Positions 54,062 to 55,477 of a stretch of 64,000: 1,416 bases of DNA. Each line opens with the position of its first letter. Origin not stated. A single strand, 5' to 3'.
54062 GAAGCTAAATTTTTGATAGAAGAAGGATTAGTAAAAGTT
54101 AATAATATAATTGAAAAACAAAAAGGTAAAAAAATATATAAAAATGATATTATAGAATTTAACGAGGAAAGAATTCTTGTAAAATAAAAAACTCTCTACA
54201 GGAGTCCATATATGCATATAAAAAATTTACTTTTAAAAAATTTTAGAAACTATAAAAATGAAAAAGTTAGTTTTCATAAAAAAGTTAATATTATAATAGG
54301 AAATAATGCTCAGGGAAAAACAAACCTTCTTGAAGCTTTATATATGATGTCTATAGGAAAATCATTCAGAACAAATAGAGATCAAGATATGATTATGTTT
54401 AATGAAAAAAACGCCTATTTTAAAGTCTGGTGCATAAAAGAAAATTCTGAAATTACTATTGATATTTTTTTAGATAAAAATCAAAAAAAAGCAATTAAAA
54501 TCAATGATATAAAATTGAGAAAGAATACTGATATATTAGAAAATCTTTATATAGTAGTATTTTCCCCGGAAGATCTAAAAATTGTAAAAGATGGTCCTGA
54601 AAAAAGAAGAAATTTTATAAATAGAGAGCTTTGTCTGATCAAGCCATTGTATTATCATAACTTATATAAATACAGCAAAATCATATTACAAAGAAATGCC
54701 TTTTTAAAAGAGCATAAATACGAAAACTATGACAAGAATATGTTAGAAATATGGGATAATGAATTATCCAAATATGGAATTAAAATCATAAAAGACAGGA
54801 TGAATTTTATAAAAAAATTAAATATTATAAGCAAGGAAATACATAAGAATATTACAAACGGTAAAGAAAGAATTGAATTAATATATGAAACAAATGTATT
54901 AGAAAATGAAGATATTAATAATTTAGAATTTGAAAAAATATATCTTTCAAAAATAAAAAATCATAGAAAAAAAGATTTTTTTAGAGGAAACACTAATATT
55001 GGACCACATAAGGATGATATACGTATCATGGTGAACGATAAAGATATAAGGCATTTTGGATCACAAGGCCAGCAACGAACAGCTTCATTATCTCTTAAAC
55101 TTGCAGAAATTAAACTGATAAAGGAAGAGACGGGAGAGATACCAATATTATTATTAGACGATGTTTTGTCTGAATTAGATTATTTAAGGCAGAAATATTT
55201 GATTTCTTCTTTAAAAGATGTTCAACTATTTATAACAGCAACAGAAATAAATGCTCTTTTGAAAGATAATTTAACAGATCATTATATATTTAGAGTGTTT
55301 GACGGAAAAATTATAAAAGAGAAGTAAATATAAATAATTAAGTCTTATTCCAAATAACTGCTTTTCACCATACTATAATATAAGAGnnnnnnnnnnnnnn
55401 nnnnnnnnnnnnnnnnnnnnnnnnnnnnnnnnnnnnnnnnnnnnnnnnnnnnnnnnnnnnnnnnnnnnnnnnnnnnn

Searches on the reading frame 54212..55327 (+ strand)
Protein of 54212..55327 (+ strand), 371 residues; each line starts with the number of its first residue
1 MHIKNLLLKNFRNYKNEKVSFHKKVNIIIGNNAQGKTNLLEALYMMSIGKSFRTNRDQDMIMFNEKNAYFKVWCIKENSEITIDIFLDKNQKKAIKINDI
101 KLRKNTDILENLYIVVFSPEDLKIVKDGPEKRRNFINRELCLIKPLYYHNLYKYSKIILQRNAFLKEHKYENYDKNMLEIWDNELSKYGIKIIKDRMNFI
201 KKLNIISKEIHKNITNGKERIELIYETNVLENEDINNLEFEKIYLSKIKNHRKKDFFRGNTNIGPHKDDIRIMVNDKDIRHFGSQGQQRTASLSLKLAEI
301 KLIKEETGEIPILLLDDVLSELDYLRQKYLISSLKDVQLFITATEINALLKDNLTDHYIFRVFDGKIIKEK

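Call 40: search_protein_families(library=pfam, proteins=[window:54212-55327:+], max_evalue=0.00001)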
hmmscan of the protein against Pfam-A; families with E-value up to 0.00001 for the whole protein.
window:54212-55327:+ (371 aa): 3 families
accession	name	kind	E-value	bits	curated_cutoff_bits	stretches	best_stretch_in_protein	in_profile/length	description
PF02463.25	SMC_N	-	8.6e-21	74.8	40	1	2-345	1-198/220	RecF/RecN/SMC N terminal domain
PF13476.12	AAA_23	-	1e-08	36.5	27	1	6-225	2-197/201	AAA domain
PF13175.12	AAA_15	-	1.1e-08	35.6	32.1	1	1-316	1-335/374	AAA ATPase domain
